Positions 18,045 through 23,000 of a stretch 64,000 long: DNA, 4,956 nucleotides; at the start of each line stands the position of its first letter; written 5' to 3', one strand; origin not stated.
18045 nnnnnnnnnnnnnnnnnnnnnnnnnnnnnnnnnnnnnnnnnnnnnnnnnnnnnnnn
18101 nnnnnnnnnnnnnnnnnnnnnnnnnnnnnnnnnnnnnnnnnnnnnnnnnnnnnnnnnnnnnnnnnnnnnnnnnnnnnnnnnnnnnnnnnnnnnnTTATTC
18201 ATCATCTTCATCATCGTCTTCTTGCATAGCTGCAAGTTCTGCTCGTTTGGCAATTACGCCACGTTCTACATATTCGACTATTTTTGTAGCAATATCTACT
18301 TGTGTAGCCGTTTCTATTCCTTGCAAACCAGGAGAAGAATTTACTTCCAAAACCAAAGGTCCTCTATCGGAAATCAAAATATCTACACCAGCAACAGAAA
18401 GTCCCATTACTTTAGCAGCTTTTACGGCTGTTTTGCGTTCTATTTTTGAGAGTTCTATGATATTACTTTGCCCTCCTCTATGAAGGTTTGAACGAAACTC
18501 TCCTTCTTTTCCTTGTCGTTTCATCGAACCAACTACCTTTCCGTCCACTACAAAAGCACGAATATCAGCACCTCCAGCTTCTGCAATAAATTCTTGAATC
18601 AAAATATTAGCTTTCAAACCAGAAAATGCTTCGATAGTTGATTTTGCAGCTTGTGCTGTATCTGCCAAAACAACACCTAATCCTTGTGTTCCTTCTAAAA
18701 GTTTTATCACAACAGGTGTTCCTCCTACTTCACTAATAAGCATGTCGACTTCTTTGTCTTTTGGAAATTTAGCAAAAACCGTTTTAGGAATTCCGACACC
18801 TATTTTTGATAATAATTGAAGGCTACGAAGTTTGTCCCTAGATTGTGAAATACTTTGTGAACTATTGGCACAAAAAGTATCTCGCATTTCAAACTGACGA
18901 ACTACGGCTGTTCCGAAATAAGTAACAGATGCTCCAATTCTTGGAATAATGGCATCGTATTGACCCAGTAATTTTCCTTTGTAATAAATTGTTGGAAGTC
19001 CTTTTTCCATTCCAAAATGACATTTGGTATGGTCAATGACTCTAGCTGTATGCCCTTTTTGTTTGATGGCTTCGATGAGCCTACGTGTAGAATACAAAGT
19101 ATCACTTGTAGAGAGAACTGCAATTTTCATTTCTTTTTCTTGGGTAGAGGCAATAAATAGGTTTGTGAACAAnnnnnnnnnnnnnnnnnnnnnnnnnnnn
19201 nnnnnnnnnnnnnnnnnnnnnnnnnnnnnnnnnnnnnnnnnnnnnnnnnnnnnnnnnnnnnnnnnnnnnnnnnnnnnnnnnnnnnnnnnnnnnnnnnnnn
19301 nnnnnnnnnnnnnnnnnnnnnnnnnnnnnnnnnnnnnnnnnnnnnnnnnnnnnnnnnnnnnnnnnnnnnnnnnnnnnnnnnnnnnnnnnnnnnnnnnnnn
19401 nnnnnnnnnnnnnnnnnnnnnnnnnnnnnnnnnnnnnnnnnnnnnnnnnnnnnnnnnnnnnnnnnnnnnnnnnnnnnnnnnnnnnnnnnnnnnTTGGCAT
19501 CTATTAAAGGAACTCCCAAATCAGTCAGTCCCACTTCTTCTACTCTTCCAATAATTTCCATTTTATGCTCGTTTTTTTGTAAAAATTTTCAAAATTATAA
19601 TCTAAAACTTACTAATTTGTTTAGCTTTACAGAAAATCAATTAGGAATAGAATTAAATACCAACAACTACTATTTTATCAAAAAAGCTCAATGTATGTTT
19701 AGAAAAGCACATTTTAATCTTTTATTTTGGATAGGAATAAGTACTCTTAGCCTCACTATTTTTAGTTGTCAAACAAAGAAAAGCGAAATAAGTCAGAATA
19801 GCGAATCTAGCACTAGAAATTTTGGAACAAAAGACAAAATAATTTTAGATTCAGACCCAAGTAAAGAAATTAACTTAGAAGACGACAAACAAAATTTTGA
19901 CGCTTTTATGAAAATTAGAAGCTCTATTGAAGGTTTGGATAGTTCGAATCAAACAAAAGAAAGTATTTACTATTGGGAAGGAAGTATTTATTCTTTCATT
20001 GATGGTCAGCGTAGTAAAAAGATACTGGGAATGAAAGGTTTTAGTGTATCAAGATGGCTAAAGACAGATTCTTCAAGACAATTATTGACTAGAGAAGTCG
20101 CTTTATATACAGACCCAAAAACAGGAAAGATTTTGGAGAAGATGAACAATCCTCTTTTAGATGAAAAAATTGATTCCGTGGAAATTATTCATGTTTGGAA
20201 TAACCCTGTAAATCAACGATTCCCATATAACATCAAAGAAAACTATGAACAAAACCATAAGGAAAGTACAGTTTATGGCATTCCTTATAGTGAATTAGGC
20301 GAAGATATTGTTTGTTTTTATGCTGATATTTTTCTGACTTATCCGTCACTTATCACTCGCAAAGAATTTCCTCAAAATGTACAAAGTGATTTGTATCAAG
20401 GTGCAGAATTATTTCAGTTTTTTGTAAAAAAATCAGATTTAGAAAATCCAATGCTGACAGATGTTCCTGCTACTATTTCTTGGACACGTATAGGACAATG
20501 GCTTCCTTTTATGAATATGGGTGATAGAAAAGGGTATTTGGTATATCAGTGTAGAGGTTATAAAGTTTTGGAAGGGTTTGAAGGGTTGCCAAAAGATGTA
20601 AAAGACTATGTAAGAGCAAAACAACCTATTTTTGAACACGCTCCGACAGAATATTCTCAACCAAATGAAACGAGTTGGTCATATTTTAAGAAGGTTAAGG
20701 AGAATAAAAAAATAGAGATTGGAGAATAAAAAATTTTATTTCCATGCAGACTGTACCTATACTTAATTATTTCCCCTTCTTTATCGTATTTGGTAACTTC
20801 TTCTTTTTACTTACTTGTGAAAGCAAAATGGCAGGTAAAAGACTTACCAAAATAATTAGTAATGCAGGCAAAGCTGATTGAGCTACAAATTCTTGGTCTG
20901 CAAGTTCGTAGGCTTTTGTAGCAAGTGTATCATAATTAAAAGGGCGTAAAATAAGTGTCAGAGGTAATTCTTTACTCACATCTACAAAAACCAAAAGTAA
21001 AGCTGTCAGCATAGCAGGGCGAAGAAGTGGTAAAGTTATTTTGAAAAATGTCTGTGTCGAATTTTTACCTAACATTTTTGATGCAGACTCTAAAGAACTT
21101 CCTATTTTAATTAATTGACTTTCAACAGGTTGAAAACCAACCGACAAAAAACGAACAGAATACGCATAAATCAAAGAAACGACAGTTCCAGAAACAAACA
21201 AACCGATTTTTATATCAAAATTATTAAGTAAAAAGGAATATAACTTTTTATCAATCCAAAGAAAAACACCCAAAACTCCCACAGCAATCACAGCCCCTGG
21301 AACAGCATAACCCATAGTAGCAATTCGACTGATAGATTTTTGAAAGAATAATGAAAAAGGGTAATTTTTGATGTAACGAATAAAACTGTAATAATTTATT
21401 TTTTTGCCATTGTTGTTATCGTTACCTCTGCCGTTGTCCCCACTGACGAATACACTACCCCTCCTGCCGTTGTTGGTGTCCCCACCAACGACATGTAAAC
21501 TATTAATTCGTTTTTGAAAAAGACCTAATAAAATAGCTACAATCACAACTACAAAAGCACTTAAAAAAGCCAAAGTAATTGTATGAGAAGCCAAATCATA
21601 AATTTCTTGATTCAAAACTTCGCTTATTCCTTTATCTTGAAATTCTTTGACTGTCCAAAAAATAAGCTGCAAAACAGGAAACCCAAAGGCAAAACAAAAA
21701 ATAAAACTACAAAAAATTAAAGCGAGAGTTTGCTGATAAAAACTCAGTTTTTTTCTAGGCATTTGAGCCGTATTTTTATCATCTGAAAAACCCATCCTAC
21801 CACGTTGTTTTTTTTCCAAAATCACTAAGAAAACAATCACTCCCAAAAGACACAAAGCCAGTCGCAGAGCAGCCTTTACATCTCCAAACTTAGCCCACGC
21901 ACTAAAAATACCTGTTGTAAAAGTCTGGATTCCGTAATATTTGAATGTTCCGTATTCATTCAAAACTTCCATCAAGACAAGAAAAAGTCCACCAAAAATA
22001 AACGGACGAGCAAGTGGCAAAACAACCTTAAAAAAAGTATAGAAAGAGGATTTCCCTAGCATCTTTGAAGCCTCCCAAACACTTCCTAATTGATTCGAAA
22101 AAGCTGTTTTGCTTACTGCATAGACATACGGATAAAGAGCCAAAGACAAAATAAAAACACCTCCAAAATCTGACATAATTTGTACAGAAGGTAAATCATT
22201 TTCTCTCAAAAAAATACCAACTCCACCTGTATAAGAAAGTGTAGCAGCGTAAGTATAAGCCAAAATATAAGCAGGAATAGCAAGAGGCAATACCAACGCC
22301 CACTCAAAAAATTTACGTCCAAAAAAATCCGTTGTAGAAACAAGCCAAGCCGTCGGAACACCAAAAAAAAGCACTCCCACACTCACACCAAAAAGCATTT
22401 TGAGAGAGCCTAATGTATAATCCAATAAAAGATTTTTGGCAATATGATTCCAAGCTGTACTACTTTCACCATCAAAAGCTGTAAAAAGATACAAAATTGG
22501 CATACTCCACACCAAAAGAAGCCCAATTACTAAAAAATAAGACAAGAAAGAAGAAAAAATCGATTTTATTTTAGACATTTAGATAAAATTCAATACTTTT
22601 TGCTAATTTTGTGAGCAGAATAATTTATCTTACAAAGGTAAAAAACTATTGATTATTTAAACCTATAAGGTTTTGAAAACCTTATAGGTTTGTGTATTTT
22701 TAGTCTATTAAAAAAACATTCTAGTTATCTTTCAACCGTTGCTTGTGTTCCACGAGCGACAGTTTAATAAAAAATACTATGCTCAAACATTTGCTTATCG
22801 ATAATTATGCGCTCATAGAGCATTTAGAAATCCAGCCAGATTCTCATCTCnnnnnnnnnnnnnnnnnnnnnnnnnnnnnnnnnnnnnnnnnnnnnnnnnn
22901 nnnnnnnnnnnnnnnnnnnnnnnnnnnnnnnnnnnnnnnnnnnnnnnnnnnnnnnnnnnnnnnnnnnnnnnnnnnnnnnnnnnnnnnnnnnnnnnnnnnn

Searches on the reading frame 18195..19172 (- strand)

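Call 8: search_protein_families(library=pfam, proteins=[window:18195-19172:-])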
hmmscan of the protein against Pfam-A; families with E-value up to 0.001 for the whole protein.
window:18195-19172:- (325 aa): 5 families
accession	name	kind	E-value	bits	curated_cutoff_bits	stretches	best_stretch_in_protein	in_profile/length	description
PF08443.16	RimK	-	3.8e-64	216.2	21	1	112-302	2-188/188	RimK-like ATP-grasp domain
PF18030.7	Rimk_N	-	2.4e-38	130.7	26.4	1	15-108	1-94/94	RimK PreATP-grasp domain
PF02955.21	GSH-S_ATP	-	8.8e-18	64.8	23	1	139-287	21-171/175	Prokaryotic glutathione synthetase, ATP-grasp domain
PF14397.11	ATPgrasp_ST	-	6.6e-10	39.1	31.4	1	247-293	220-268/278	Sugar-transfer associated ATP-grasp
PF02655.19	ATP-grasp_3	-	1.1e-09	39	23.2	1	113-279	3-155/160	ATP-grasp domain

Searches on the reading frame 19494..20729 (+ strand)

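Call 8: search_protein_families(library=pfam, proteins=[window:19494-20729:+])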
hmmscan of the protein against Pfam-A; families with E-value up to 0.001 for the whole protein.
window:19494-20729:+ (411 aa): 1 family
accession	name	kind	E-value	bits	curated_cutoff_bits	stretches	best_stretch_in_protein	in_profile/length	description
PF08894.16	DUF1838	-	1.8e-85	286.9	25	1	155-401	2-231/232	Protein of unknown function (DUF1838)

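Call 82: search_protein_families(library=ncbifam, proteins=[window:19695-20729:+], max_evalue=1e-8)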
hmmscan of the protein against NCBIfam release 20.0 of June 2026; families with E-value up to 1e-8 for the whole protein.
window:19695-20729:+ (344 aa): 0 families

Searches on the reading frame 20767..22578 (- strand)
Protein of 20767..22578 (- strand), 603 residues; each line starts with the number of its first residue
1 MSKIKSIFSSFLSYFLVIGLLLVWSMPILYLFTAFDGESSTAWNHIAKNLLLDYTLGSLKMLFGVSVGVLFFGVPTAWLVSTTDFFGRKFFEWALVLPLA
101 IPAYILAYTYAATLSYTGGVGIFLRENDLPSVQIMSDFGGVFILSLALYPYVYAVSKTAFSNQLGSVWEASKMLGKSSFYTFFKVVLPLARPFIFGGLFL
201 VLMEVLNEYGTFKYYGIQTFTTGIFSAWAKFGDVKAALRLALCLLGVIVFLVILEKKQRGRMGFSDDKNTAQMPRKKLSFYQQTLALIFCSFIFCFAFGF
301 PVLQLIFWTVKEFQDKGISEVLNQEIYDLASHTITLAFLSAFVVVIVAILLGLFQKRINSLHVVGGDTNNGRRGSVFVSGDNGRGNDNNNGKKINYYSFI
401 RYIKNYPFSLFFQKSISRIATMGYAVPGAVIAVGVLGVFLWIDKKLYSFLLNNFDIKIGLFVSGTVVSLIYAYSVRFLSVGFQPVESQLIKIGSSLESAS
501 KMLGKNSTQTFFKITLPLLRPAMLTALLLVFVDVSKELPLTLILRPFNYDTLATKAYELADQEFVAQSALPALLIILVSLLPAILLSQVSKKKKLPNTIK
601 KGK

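Call 8: search_protein_families(library=pfam, proteins=[window:20767-22578:-])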
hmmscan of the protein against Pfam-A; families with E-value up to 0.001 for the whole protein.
window:20767-22578:- (603 aa): 1 family
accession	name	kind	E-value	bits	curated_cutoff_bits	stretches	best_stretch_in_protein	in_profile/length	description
PF00528.27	BPD_transp_1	-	1.8e-14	54.4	26.4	2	411-588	15-177/184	Binding-protein-dependent transport system inner membrane component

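Call 82: search_protein_families(library=ncbifam, proteins=[window:20767-22578:-], max_evalue=1e-8)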
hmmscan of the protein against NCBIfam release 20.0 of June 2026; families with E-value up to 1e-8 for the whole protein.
window:20767-22578:- (603 aa): 15 families
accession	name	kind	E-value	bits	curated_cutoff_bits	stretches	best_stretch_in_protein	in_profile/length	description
TIGR00969.1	3a0106s02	subfamily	9.9e-28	97.3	240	2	15-213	22-219/272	sulfate ABC transporter permease subunit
TIGR02141.1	modB_ABC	equivalog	1e-22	80.8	182.6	2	66-253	11-200/208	molybdate ABC transporter permease subunit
TIGR02139.1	permease_CysT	equivalog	6.6e-19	68.5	246.1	2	20-212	16-207/265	sulfate ABC transporter permease subunit CysT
NF040839.1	tungstate_WtpB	equivalog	1.6e-18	67.2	340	1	15-253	5-244/251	tungstate ABC transporter permease WtpB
TIGR01581.1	Mo_ABC_porter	hypoth_equivalog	4.9e-17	62.2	210.3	1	58-252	26-223/225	ABC transporter permease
TIGR03262.1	PhnU2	equivalog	5.5e-17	61.6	593.25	0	411-592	367-535/546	putative 2-aminoethylphosphonate ABC transporter permease subunit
NF008208.0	PRK10971.1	equivalog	4.8e-16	59.1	415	1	419-539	99-213/277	sulfate/thiosulfate ABC transporter permease CysT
NF006939.0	PRK09421.1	equivalog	7.5e-16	58.2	262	1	58-249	15-209/230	molybdate ABC transporter permease subunit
NF007044.0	PRK09497.1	equivalog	2.1e-14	53.7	348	1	42-206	52-219/285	spermidine/putrescine ABC transporter permease PotB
TIGR02140.1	permease_CysW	equivalog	6.6e-14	52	329.1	0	20-212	13-204/261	sulfate ABC transporter permease subunit CysW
TIGR03255.1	PhnV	equivalog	1.5e-13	51.1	358.7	0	462-592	137-267/270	2-aminoethylphosphonate ABC transport system, membrane component PhnV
NF008620.0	PRK11602.1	equivalog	3.1e-13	49.6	442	1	21-211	31-220/291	sulfate/thiosulfate ABC transporter permease CysW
NF011624.0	PRK15050.1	equivalog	1.8e-12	47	247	1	15-222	32-246/297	2-aminoethylphosphonate ABC transporter permease subunit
TIGR03226.1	PhnU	equivalog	2.1e-09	37.3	283.45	0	16-248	51-293/311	2-aminoethylphosphonate ABC transporter permease subunit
NF043073.1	MMSYN1_0195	equivalog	4.1e-09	35.2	1250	0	488-531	149-192/1021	spermidine/putrescine ABC transporter permease/substrate-binding protein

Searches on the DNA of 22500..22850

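Call 42: search_rna_families(source=window, start=22500, end=22850, threshold=evalue, max_evalue=10)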
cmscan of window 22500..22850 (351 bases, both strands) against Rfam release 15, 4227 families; matches with E-value up to 10: 20.
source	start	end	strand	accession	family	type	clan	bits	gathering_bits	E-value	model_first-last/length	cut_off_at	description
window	22648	22698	+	RF02711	TeloSII_ncR49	Gene; sRNA;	-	23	55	0.49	1-89/89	no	TeloSII non coding RNA 49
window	22657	22699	+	RF03704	MIR4380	Gene; miRNA;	-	21.6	83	0.061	1-82/82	no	MIR4380 microRNA precursor family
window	22613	22705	+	RF02319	TtnuHACA12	Gene; snRNA; snoRNA; HACA-box;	-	21.1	80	1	1-131/131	no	Tetrahymena snoRNA TtnuHACA12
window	22683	22764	+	RF00422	SCARNA24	Gene; snRNA; snoRNA; scaRNA;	CL00018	19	70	1.3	1-130/130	no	Small Cajal body specific RNA 24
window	22660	22781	+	RF01405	STnc490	Gene; sRNA;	-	18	56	0.23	1-124/124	no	STnc490 Hfq binding RNA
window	22650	22699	+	RF04199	MIR6027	Gene; miRNA;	-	16.2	95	0.74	1-159/159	no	MIR6027 microRNA precursor family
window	22660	22690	-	RF03940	MIR9563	Gene; miRNA;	-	16.1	90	2.4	1-127/127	no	MIR9563 microRNA precursor family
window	22651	22755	+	RF02579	tsr26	Gene; sRNA;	-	16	141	9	1-122/122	no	S. aureus tsr26 small RNA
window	22658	22727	+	RF02351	psRNA14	Gene; sRNA;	-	15.6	60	5.8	1-84/84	no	Proteobacteria sRNA psRNA14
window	22635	22707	+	RF03826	MIR825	Gene; miRNA;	-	15.4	160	5.6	1-146/146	no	MIR825 microRNA precursor family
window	22658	22692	+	RF03714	MIR774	Gene; miRNA;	-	15.3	80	4.1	1-98/98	no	MIR774 microRNA precursor family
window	22660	22691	-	RF03839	MIR2599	Gene; miRNA;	-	14.7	120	4.4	1-132/132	no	MIR2599 microRNA precursor family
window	22656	22795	-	RF04359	Plastid-GIID1-clpP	Intron;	-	14.5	140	3.5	1-179/179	no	Plastid group II-D1 clpP intron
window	22624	22687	+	RF04184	BTnc060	Gene; sRNA;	-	14.3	228.9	8.4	144-208/213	no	Bacteroides sRNA BTnc060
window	22650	22800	+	RF01578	RUF1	Gene; sRNA;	-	11.9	70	8.5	1-264/264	no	Plasmodium RNA of unkown function RUF1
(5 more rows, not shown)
